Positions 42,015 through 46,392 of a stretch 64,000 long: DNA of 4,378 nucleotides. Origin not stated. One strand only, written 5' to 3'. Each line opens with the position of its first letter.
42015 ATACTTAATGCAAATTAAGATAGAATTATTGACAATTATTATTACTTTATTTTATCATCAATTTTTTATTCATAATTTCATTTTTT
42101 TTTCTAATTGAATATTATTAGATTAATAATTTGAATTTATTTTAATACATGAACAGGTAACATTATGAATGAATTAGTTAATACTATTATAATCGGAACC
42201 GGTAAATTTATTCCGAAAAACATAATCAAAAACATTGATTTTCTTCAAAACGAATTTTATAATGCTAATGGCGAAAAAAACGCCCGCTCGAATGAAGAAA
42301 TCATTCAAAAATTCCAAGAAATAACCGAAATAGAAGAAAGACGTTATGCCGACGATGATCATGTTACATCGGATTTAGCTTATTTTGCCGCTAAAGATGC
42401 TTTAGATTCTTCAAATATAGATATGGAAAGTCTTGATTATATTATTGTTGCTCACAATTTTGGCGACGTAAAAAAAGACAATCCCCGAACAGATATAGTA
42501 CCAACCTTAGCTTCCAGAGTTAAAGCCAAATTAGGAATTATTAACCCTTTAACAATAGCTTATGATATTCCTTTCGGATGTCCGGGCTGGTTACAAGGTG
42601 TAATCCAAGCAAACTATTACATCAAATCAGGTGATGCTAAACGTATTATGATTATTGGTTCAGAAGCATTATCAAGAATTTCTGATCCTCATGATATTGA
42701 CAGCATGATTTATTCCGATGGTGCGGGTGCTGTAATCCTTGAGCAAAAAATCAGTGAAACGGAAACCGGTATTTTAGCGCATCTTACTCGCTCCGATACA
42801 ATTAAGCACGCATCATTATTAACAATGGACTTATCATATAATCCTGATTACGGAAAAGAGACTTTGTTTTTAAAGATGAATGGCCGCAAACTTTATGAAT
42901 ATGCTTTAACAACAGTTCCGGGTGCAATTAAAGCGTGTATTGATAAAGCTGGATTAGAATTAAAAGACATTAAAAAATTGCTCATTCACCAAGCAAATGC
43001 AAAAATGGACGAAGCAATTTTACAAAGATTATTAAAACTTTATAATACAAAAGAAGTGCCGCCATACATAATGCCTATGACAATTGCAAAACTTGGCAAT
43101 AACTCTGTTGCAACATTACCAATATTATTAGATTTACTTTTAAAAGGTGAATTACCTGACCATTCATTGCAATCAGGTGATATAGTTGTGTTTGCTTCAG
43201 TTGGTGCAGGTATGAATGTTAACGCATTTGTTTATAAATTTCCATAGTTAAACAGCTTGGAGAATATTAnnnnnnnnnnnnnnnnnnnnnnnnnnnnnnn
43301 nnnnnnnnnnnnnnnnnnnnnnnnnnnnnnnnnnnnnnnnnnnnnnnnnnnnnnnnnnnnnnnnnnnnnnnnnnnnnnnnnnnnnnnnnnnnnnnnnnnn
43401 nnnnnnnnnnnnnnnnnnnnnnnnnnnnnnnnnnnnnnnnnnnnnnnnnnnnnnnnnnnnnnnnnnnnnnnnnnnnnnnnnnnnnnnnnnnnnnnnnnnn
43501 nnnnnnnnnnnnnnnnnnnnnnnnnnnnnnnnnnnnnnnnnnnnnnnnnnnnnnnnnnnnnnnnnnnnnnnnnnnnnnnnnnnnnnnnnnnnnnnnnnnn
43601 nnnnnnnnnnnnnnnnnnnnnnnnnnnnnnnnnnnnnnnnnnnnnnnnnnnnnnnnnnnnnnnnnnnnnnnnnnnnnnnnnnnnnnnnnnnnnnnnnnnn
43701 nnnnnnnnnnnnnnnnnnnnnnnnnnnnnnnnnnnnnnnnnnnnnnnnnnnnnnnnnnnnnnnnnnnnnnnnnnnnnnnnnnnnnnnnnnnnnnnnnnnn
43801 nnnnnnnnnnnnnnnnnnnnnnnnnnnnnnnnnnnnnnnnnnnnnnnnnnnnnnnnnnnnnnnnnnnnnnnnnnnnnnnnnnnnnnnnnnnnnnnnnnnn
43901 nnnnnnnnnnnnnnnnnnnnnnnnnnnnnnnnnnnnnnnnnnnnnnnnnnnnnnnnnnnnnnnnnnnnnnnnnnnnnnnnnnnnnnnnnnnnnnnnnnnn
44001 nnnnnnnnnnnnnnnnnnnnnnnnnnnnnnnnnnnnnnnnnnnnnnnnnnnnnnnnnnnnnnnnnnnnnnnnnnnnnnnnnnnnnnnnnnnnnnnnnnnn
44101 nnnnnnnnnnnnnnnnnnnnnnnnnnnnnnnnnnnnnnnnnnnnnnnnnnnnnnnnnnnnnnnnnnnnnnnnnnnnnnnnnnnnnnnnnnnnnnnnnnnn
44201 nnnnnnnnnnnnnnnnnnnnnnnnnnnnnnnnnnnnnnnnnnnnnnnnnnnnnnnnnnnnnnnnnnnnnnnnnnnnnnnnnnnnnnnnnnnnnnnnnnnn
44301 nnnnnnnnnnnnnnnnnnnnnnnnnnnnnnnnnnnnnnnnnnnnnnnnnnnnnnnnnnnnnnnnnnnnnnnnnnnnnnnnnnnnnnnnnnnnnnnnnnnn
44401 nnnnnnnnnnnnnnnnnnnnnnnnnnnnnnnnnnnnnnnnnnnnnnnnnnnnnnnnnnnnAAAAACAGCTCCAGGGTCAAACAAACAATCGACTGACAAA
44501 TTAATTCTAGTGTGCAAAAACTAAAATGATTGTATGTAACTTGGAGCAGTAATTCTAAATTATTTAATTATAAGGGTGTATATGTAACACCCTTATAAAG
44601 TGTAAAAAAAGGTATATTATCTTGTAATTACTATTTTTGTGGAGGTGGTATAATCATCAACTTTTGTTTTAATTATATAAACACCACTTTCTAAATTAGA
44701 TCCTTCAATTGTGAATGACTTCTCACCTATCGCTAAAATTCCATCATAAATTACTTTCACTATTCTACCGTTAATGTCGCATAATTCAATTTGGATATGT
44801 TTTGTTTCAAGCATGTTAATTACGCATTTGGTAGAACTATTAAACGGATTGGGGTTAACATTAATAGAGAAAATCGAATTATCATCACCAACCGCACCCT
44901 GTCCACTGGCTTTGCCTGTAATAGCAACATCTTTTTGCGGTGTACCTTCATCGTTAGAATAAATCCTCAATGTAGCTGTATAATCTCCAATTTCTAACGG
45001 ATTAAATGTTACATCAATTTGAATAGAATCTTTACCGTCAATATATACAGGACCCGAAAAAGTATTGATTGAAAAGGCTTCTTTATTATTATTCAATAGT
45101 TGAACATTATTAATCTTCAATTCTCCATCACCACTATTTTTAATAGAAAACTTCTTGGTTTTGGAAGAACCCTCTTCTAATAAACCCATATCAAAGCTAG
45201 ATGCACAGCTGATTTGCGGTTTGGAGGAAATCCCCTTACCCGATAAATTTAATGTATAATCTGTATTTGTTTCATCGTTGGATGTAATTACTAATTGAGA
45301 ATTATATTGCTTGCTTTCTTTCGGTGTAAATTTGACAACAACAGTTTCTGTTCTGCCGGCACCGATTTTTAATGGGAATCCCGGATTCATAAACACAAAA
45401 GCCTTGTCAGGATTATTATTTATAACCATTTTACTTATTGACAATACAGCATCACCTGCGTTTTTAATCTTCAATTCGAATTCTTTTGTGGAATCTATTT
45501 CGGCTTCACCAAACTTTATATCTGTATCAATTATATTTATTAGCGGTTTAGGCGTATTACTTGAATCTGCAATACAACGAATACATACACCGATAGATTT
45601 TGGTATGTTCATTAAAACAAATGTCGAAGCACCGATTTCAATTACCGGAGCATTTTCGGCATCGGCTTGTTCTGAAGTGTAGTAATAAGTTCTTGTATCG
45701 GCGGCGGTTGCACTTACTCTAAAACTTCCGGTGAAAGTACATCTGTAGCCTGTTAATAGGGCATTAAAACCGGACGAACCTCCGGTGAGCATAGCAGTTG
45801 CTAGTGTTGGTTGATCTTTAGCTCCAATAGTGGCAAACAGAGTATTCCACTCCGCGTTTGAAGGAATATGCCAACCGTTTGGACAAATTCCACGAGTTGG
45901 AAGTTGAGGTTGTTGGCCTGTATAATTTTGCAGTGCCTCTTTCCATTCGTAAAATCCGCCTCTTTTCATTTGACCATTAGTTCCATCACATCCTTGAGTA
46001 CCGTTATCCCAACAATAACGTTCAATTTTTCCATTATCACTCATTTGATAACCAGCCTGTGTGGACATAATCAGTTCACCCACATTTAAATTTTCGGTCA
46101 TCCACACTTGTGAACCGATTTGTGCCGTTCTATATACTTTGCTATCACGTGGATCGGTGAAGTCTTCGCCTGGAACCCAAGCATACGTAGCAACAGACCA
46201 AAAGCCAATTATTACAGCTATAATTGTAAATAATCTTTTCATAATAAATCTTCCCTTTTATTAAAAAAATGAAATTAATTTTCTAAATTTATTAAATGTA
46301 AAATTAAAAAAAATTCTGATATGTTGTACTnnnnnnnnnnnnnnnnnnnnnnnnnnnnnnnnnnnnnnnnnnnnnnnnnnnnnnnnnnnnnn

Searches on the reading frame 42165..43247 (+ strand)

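Call 58: search_protein_families(library=ncbifam, proteins=[window:42165-43247:+], max_evalue=1e-10)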
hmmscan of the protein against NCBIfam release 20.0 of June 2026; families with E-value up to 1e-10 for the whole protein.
window:42165-43247:+ (360 aa): 8 families
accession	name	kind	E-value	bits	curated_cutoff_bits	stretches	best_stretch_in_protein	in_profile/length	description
NF006829.0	PRK09352.1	subfamily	1.7e-57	194.8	249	1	6-359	4-321/322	beta-ketoacyl-ACP synthase 3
TIGR00747.1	fabH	subfamily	5.1e-51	173.7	292.1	1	7-358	3-321/322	beta-ketoacyl-ACP synthase III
NF004623.0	PRK05963.1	equivalog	1.5e-31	109.9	437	1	51-358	37-327/328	beta-ketoacyl-ACP synthase III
NF005703.0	PRK07515.1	equivalog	6.3e-29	101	304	1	56-355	84-368/373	beta-ketoacyl-ACP synthase III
NF006720.0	PRK09258.1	equivalog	3.6e-25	89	285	1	49-352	42-331/338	3-oxoacyl-ACP synthase III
NF009519.0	PRK12880.1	equivalog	1.5e-24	87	436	1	11-323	12-310/353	beta-ketoacyl-ACP synthase III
NF005541.0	PRK07204.1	equivalog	2.7e-22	79.6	402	1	9-356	7-326/329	beta-ketoacyl-ACP synthase III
NF005308.0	PRK06840.1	equivalog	3.6e-12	46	315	0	41-210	30-188/339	3-oxoacyl-ACP synthase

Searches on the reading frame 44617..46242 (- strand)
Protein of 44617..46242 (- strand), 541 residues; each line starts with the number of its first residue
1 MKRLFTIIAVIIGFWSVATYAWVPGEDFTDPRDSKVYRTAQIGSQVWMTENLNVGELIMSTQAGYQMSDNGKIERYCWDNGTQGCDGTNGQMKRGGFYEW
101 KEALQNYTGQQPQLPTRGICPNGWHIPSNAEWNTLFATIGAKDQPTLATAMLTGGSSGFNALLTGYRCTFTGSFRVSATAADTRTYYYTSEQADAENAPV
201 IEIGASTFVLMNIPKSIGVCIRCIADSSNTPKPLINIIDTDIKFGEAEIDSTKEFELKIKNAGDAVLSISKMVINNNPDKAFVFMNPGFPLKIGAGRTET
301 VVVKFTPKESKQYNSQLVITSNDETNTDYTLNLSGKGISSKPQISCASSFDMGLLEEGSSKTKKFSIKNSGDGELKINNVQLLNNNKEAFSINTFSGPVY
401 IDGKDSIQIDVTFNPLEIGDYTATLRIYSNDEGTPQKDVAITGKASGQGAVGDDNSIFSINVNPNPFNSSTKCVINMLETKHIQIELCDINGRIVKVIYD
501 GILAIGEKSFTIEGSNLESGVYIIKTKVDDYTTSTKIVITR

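Call 3: search_protein_families(library=pfam, proteins=[window:44617-46242:-], max_evalue=1)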
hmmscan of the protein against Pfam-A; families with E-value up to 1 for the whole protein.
window:44617-46242:- (541 aa): 22 families
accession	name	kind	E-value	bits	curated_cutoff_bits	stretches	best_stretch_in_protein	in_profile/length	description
PF09603.15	Fib_succ_major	-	1.5e-21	78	33.9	1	41-224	2-186/187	Fibrobacter succinogenes major domain (Fib_succ_major)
PF22544.2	HYDIN_VesB_CFA65-like_Ig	-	6.3e-20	71.7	25.5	2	343-443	2-99/100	HYDIN/CFA65/VesB-like, Ig-like domain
PF22073.2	Cep192_D4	-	3.3e-16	59.9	35.5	2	233-337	2-111/112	Cep192 domain 4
PF15780.11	ASH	-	7.4e-15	55.4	27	2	354-436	18-97/98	Abnormal spindle-like microcephaly-assoc'd, ASPM-SPD-2-Hydin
PF07610.17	DUF1573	-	1.7e-14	54.1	26.1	2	348-444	6-97/98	Protein of unknown function (DUF1573)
PF24507.1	Ig_CFAP65_4th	-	4.8e-10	40.1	27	2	365-430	2-63/76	CFAP65, fourth Ig-like domain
PF18962.6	Por_Secre_tail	-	6e-09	36.5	27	1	463-539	2-75/75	Secretion system C-terminal sorting domain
PF24291.1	Ig_CFAP65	-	1.3e-07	31.8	27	2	292-341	72-119/121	Cilia- and flagella-associated protein 65-like, Ig-like domain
PF22067.2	Cep192_D3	-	3e-07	30.9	27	1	242-336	9-98/99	Cep192 domain 3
PF24798.1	Ig-CFAP74_4th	-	9.1e-06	26.2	28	1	240-337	4-95/95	CFAP74 forth Ig-like domain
PF22066.2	Cep192_D8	-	1.5e-05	25.6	33.5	2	358-434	21-91/101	Cep192 domain 8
PF22065.2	Cep192_D7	-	0.00023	21.5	27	1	382-422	59-97/125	Cep192 domain 7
PF24499.1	Ig_TMEM131L_4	-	0.00033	21.5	27.8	1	205-322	13-122/136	TMEM131L fourth Ig-like domain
PF07705.17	CARDB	-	0.00039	21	22.7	1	239-323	7-87/101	CARDB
PF24771.2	Ig_CFAP74_1st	-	0.0029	18.4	29.2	0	242-322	8-87/97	CFAP74 first Ig-like domain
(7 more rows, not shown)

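Call 4: search_protein_families(library=ncbifam, proteins=[window:44617-46242:-], max_evalue=1)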
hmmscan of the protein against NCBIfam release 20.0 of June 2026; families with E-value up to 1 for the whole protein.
window:44617-46242:- (541 aa): 7 families
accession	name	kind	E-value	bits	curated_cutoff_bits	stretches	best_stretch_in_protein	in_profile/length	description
TIGR02145.1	Fib_succ_major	domain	9.4e-29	101.3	41.65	1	28-226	2-176/176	FISUMP domain-containing protein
NF012200.0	choice_anch_D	domain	2.4e-23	82.7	45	2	330-434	2-108/108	choice-of-anchor D domain-containing protein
NF041425.1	OS_HP2_seleno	subfamily_domain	1e-10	41.8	100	2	348-444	4-96/98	OS_HP2 family (seleno)protein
TIGR04183.1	Por_Secre_tail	domain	6.6e-08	32.4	23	1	463-539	2-71/72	T9SS type A sorting domain-containing protein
NF038113.1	T9SSA_dep_M36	equivalog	1e-07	30.6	885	1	460-539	793-868/869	T9SS-dependent M36 family metallopeptidase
NF052644.1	T9SS_DNase_Rie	equivalog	0.038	13.3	260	1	481-538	198-249/251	T9SS-dependent surface endonuclease, AS87_RS02955 family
NF052590.1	ArlF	equivalog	0.055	13.6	110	0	238-272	49-84/137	archaellum stator protein ArlF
